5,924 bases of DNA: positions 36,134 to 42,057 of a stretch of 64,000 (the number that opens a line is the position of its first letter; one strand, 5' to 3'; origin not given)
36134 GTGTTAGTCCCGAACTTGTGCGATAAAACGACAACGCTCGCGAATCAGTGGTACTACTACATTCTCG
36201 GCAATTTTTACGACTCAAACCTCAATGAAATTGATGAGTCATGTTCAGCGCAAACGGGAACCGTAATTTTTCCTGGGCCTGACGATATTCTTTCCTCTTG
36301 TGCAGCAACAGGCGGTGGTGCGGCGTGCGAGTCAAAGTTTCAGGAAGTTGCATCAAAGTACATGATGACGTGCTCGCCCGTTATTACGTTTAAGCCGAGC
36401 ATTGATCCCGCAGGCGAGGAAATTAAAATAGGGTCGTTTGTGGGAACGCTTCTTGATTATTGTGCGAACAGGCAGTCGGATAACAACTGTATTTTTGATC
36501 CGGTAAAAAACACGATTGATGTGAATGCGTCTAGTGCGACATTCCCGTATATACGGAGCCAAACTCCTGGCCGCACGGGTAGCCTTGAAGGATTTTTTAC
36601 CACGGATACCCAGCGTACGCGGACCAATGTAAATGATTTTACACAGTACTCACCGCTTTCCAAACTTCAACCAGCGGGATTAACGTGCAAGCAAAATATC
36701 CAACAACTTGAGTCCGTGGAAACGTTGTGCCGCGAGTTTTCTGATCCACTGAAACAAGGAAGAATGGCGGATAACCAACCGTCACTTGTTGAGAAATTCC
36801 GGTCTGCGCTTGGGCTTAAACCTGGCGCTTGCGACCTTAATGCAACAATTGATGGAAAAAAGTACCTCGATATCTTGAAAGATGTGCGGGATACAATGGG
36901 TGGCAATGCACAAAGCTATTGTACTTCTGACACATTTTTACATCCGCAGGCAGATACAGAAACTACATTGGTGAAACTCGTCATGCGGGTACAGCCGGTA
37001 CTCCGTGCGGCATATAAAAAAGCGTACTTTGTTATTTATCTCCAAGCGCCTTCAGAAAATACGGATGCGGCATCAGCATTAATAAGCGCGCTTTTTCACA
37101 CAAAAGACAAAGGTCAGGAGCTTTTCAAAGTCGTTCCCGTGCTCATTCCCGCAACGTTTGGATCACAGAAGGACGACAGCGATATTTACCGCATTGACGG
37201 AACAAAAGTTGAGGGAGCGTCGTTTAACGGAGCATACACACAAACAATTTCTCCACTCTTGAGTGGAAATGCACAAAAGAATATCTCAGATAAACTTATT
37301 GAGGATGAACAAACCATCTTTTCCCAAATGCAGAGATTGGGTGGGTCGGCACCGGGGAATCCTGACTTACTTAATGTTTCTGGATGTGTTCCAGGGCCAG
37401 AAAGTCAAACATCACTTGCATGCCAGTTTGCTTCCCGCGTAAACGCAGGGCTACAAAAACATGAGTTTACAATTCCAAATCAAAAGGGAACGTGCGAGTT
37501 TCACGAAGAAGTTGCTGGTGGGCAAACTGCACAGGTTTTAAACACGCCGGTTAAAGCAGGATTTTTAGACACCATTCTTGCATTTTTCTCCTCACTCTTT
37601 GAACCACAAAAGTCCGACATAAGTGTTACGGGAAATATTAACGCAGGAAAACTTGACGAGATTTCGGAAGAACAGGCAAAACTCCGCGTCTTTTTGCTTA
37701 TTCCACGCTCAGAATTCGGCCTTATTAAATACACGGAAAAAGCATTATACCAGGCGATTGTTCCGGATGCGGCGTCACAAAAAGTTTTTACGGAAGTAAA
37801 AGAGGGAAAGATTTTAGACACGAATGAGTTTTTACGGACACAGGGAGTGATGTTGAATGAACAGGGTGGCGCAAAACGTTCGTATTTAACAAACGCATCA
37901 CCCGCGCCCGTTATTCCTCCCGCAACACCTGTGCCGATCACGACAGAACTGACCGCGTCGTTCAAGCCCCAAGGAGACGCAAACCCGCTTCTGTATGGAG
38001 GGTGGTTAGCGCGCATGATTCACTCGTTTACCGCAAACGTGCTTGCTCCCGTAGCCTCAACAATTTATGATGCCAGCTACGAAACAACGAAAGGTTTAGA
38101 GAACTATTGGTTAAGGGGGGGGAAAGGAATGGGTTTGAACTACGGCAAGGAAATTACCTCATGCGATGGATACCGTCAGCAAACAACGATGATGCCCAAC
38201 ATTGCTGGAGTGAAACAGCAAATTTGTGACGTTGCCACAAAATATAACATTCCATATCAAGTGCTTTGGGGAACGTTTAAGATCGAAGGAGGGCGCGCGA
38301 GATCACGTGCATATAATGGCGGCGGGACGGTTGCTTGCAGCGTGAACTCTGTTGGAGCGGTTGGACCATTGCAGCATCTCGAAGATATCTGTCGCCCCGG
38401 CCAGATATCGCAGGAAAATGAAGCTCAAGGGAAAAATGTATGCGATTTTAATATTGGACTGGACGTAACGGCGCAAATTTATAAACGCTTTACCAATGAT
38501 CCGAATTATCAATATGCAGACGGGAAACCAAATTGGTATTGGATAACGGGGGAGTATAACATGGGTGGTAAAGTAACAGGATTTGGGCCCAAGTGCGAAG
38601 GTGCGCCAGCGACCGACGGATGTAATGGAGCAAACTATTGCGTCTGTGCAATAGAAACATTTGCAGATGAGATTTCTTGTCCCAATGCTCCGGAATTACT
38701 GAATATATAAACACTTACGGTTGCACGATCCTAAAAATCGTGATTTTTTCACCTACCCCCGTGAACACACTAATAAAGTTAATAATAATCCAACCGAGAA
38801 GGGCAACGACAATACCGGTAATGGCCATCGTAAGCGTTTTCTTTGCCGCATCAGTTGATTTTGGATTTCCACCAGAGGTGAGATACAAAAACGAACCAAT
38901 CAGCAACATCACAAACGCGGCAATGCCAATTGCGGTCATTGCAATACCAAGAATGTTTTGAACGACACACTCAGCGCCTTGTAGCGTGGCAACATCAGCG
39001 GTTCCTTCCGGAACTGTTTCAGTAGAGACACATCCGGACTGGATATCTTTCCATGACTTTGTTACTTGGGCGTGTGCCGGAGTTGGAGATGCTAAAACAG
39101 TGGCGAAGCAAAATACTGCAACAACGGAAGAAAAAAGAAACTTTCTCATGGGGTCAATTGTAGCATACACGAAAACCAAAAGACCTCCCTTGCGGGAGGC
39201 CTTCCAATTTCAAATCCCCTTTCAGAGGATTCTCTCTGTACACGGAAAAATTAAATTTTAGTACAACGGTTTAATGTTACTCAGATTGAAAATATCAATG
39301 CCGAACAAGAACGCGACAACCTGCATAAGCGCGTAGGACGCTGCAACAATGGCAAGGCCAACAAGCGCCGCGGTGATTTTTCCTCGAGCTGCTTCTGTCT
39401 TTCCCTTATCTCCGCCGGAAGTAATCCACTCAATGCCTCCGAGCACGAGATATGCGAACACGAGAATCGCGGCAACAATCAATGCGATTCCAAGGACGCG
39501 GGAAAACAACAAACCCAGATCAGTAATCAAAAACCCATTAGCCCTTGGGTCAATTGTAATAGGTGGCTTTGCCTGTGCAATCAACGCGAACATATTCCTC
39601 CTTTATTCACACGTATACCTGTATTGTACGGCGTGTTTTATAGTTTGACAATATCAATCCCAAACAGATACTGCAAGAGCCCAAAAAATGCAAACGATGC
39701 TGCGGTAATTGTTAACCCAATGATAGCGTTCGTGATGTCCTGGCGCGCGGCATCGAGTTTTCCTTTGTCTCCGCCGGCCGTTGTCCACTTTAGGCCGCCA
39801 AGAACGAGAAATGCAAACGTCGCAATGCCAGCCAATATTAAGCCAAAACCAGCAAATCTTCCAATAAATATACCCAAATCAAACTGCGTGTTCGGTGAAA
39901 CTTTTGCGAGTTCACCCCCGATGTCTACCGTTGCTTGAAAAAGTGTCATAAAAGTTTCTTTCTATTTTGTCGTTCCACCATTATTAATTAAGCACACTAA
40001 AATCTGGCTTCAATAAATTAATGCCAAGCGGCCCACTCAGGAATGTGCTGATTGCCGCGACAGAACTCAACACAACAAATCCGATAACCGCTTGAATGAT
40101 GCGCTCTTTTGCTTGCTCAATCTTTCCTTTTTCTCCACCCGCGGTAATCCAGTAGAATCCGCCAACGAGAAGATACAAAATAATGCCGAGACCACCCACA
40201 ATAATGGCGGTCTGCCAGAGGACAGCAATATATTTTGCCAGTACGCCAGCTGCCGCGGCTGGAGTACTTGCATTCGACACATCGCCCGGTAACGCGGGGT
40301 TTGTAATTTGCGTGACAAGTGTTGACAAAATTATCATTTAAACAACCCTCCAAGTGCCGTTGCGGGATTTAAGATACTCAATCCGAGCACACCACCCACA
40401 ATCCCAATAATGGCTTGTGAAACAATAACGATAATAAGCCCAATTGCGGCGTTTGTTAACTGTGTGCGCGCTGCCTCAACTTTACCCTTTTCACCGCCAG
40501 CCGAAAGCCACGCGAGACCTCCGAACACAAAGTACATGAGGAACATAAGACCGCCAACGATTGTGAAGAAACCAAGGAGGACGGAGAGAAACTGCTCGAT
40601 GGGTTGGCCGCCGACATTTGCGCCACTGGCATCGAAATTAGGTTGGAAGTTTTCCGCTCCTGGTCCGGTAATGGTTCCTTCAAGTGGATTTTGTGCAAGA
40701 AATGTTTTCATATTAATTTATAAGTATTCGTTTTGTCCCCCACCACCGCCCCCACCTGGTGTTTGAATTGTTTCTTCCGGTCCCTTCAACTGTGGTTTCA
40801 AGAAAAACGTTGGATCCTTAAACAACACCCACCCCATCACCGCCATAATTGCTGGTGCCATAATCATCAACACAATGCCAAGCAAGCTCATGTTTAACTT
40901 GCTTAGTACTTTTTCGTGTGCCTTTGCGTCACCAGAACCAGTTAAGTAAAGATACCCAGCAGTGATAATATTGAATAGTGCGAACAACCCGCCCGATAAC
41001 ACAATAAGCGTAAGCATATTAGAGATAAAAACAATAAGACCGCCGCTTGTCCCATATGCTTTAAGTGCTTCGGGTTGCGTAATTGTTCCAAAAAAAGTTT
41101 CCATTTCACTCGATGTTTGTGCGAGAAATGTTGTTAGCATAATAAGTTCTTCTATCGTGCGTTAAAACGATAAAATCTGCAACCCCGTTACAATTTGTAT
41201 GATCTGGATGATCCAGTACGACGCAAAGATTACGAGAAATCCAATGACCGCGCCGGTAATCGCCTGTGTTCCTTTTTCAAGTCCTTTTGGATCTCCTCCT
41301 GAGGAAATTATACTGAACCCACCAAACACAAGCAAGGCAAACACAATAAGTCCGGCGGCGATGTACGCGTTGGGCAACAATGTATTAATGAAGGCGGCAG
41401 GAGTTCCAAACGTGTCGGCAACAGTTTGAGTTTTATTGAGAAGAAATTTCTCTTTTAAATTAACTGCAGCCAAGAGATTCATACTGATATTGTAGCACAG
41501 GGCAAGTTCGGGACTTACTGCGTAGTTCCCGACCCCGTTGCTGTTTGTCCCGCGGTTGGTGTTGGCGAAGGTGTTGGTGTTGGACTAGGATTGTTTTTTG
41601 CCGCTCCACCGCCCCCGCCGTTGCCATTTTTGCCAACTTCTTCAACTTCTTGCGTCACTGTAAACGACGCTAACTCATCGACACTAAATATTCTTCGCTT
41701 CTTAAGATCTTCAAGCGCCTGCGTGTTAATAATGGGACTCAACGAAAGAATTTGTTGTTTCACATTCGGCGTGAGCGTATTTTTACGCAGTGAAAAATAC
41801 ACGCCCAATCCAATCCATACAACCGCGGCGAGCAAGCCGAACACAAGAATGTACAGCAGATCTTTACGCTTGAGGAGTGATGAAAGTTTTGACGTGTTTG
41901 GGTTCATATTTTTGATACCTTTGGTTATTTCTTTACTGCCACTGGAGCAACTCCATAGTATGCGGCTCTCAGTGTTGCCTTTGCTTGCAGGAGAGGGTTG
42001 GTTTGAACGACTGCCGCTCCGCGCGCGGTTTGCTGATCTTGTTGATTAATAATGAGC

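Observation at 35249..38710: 1153-aa secreted protein with C-terminal SLT-like lytic transglycosylase motif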

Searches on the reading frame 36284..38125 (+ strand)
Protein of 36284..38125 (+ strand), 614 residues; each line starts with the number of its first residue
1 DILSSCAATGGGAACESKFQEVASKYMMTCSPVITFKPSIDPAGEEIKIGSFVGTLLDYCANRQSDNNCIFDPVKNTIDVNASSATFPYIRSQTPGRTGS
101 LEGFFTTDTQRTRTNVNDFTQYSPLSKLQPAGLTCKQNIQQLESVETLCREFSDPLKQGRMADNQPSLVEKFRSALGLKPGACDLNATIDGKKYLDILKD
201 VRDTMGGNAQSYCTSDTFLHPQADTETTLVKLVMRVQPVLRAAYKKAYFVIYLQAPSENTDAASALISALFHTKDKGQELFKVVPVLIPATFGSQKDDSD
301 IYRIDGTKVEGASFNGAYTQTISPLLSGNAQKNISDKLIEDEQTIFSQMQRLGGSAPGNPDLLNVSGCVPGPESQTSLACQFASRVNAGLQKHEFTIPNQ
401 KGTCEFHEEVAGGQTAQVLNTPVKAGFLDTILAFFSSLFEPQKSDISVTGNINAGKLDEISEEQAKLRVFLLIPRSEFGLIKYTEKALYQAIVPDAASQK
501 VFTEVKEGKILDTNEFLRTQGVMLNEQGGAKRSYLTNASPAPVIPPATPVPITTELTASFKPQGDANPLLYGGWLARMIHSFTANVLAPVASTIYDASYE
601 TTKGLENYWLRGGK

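Call 81: search_solved_structures(query=A6, max_evalue=10, show_alignments=0)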
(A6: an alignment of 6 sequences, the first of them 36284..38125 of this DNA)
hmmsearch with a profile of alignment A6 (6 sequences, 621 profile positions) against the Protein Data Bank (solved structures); distinct sequences matched with E-value up to 10: 0.

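Call 82: search_protein_families(library=pfam, alignment_id=A6, max_evalue=1)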
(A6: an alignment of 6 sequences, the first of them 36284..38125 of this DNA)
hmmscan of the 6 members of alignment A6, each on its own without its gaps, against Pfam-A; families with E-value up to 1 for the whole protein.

A. member 1, window:36284-38125:+ (614 aa): 0 families

B. families by the number of members that match (of 6 scanned): 0 families

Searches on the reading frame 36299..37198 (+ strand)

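Call 11: search_protein_families(library=pfam, proteins=[window:36299-37198:+], max_evalue=10)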
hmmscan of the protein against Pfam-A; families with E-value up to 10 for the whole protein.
window:36299-37198:+ (300 aa): 1 family
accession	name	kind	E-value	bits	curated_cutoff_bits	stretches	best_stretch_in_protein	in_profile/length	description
PF10123.14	Mu-like_Pro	-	0.18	11.8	25.2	1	121-184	114-175/330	Mu-like prophage I protein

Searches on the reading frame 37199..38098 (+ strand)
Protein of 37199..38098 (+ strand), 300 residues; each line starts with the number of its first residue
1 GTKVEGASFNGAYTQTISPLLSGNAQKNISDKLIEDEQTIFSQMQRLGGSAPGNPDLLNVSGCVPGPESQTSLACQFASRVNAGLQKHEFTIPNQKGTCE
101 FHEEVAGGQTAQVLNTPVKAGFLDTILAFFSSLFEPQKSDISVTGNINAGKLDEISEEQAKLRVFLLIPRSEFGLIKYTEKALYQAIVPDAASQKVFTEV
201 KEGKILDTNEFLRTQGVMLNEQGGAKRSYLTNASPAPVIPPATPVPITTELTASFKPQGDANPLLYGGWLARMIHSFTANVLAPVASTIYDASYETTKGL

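Call 11: search_protein_families(library=pfam, proteins=[window:37199-38098:+], max_evalue=10)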
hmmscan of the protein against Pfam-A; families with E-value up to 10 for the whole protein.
window:37199-38098:+ (300 aa): 1 family
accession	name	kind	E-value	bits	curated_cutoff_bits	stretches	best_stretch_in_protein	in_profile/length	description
PF10961.13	SelK_SelG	-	0.22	12.6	23.3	1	120-146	26-51/86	Selenoprotein SelK_SelG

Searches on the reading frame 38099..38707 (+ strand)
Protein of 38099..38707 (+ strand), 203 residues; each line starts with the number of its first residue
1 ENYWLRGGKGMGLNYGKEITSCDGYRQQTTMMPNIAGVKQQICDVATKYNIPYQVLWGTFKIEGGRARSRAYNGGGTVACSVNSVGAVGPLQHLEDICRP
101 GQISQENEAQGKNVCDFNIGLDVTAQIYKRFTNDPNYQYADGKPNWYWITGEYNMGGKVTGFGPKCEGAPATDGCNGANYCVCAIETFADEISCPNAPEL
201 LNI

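Call 11: search_protein_families(library=pfam, proteins=[window:38099-38707:+], max_evalue=10)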
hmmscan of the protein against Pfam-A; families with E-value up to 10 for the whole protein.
window:38099-38707:+ (203 aa): 0 families

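Call 25: find_homologous_proteins(query=window:38141-38707:+, max_evalue=10)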
Query window:38141-38707:+ (189 aa): 1 proteins with E <= 10 among 45 candidates.
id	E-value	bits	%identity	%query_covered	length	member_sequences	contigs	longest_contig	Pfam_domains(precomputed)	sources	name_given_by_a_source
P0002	9.3e-129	445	100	100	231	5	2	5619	-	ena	-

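Call 33: search_solved_structures(query=A2, max_evalue=10, show_alignments=3)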
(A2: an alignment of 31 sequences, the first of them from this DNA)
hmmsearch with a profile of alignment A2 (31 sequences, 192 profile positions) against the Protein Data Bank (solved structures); distinct sequences matched with E-value up to 10: 2.
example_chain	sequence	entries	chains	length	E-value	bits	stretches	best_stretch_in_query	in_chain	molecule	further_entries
9vi7_A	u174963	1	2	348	0.26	14.2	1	20-61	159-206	lytic transglycosylase c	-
4c5f_A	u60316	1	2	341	0.33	13.9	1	17-59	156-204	MEMBRANE-BOUND LYTIC MUREIN TRANSGLYCOSYLASE C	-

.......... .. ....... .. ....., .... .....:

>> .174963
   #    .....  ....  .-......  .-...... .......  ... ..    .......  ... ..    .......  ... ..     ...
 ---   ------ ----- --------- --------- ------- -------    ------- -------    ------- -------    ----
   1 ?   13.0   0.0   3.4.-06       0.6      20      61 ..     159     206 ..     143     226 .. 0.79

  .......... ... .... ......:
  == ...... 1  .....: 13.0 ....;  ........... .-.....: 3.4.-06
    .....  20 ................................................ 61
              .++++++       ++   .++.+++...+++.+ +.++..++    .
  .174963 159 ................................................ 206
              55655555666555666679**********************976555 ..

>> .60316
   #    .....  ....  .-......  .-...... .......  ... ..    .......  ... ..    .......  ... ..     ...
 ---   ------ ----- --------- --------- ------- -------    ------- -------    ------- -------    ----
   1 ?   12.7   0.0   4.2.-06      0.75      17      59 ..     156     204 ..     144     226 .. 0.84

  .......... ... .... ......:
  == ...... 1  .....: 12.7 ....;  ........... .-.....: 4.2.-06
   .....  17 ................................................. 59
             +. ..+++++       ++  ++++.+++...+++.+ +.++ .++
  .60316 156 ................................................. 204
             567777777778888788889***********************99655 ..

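Call 34: search_protein_families(library=pfam, alignment_id=A2, max_evalue=1)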
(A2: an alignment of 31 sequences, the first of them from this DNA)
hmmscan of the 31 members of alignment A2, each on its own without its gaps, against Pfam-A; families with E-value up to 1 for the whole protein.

A. member 1, seq(194 aa): 0 families

B. families by the number of members that match (of 31 scanned): 8 families
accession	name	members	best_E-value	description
PF01464.25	SLT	10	7.2e-07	Transglycosylase SLT domain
PF05225.22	HTH_psq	1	0.0079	helix-turn-helix, Psq domain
PF19806.4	DUF6289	1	0.013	Family of unknown function (DUF6289)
PF01832.25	Glucosaminidase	1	0.017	Mannosyl-glycoprotein endo-beta-N-acetylglucosaminidase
PF00440.29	TetR_N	1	0.046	Bacterial regulatory proteins, tetR family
PF08120.16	Toxin_32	1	0.061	Tamulustoxin family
PF02288.20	Dehydratase_MU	1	0.099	Dehydratase medium subunit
PF08117.16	Toxin_30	1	0.63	Ptu family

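Call 43: predict_structure(alignment_id=A2)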
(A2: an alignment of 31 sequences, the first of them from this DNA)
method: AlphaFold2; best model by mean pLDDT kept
length: 194 residues; sequences in the alignment: 31
mean_pLDDT: 91.8   pTM: 0.88
mean pLDDT of the five models: 91.8, 91.1, 90.9, 90.8, 90.4
residues with pLDDT >= 90: 157; 70-90: 24; 50-70: 10; < 50: 3
segments of 3 or more residues with pLDDT < 50: 1-3
pLDDT, mean of each block of 10 residues (from residue 1): 60 93 98 98 97 97 98 95 93 73 92 97 96 96 91 93 96 96 93 70
secondary structure, 60 per line:
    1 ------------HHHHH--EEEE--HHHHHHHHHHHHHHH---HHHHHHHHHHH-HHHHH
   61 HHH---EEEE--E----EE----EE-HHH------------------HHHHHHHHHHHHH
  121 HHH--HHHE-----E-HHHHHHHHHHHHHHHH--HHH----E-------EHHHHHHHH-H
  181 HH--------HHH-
elements in order: H13-17 E20-23 H26-40 H44-54 H56-63 E67-70 H108-123 H137-152 H171-178

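Call 48: fold_search(model_id=the predicted structure, library=pdb)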
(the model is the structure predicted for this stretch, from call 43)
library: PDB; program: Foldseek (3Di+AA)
matches with E <= 10: 58; with E <= 0.001: 0
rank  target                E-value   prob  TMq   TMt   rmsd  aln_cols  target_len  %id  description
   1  4owd                  3.7e-02  1.00  0.44  0.21   3.5       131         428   10  Crystal structure of MltF from Pseudomonas aeruginosa complexed with cysteine (released 2015-03-18)
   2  6g1g_A                8.3e-02  0.75  0.37  0.35   6.3       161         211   15  GH124 cellulase from Ruminiclostridium thermocellum in complex with Mn and cellotriose (released 2018-08-15)
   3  6g1i_A                9.9e-02  0.72  0.38  0.35   6.2       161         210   14  GH124 cellulase from Ruminiclostridium thermocellum in complex with Mn and fructosylated cellopentaose (released 2018-08-15)
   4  4p11                  1.6e-01  0.96  0.41  0.20   3.5       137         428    8  Native crystal structure of MltF Pseudomonas aeruginosa (released 2015-03-18)
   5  4dq5_B                1.6e-01  0.84  0.45  0.53   6.5       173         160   12  Structural Investigation of Bacteriophage Phi6 Lysin (WT) (released 2013-01-02)
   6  4c5f_A                1.8e-01  0.91  0.39  0.24   4.2       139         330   14  Structure of Lytic Transglycosylase MltC from Escherichia coli at 2.3 A resolution. (released 2014-07-23)
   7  5aa1_B                1.9e-01  0.94  0.43  0.21   7.3       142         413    9  Crystal structure of MltF from Pseudomonas aeruginosa in complex with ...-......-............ (released 2016-10-12)
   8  4p0g_A                2.0e-01  0.97  0.44  0.21   3.6       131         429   10  Crystal structure of MltF from Pseudomonas aeruginosa complexed with bulgecin and muropeptide (released 2015-03-18)
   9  4dq7_A                2.4e-01  0.82  0.42  0.47   6.3       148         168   14  Structural Investigation of Bacteriophage Phi6 Lysin (V207F mutant) (released 2013-01-02)
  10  4oxv                  2.5e-01  0.94  0.42  0.21   3.9       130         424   12  Crystal structure of MltF from Pseudomonas aeruginosa complexed with valine (released 2015-03-18)
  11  4oyv                  2.8e-01  0.94  0.44  0.21   3.4       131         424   10  Crystal structure of MltF from Pseudomonas aeruginosa complexed with leucine (released 2015-03-18)
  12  4dqj_B                3.2e-01  0.84  0.43  0.59   6.3       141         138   13  Structural Investigation of Bacteriophage Phi6 Lysin (in complex with chitotetraose) (released 2013-01-02)
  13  4dq5_A                3.2e-01  0.77  0.42  0.49   6.3       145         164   12  Structural Investigation of Bacteriophage Phi6 Lysin (WT) (released 2013-01-02)
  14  3gxk_A                3.2e-01  0.72  0.45  0.47   7.1       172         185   10  The crystal structure of g-type lysozyme from Atlantic cod (Gadus morhua L.) in complex with NAG oligomers sheds new l (released 2009-10-20)
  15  5aa4_B                3.6e-01  0.85  0.42  0.21   7.0       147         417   11  Crystal structure of MltF from Pseudomonas aeruginosa in complex with cell-wall tetrapeptide (released 2016-10-12)
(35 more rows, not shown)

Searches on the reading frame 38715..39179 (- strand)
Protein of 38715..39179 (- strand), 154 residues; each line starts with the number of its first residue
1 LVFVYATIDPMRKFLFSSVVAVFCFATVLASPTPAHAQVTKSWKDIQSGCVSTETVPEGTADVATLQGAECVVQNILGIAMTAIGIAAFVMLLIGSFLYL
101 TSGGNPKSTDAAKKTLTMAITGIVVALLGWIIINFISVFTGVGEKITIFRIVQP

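Call 15: search_protein_families(library=pfam, proteins=[window:38715-39179:-], max_evalue=1)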
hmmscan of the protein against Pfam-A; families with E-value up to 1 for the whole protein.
window:38715-39179:- (154 aa): 5 families
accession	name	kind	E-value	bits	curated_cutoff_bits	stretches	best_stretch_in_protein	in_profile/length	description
PF18895.5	T4SS_pilin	-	8.9e-10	38.9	26.6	1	72-136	8-71/71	Type IV secretion system pilin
PF15183.11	MRAP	-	0.023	15.1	27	1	84-116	44-76/89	Melanocortin-2 receptor accessory protein family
PF20990.2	DUF2207_C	-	0.023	14.9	33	1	75-137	139-186/247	Predicted membrane protein (DUF2207) C-terminal domain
PF04956.18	TrbC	-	0.067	13.9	27.9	0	18-129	11-91/98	TrbC/VIRB2 pilin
PF13663.11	DUF4148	-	0.18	12.7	27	1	11-41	1-30/62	Domain of unknown function (DUF4148)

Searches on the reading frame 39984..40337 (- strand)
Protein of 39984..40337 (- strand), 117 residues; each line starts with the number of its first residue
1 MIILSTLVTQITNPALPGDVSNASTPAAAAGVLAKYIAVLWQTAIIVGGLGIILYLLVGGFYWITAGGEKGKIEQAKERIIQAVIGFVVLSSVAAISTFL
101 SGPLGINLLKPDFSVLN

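Call 15: search_protein_families(library=pfam, proteins=[window:39984-40337:-], max_evalue=1)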
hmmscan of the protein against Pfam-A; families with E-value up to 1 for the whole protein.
window:39984-40337:- (117 aa): 3 families
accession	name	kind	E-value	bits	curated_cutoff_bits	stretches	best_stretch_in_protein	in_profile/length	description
PF18895.5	T4SS_pilin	-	6.5e-09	36.2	26.6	1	44-100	16-71/71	Type IV secretion system pilin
PF11127.14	YgaP-like_TM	-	0.051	14.2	25.3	1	77-109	8-44/66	Inner membrane protein YgaP-like, transmembrane domain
PF07441.16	BofA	-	0.24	12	26.1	0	72-109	16-53/75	SigmaK-factor processing regulatory protein BofA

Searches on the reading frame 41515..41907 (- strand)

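Call 10: search_protein_families(library=pfam, proteins=[window:41515-41907:-], max_evalue=0.1)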
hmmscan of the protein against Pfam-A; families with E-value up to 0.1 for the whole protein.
window:41515-41907:- (130 aa): 1 family
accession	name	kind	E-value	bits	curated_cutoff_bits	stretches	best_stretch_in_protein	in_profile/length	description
PF06553.17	BNIP3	-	0.09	12.9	26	0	14-46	148-181/184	BNIP3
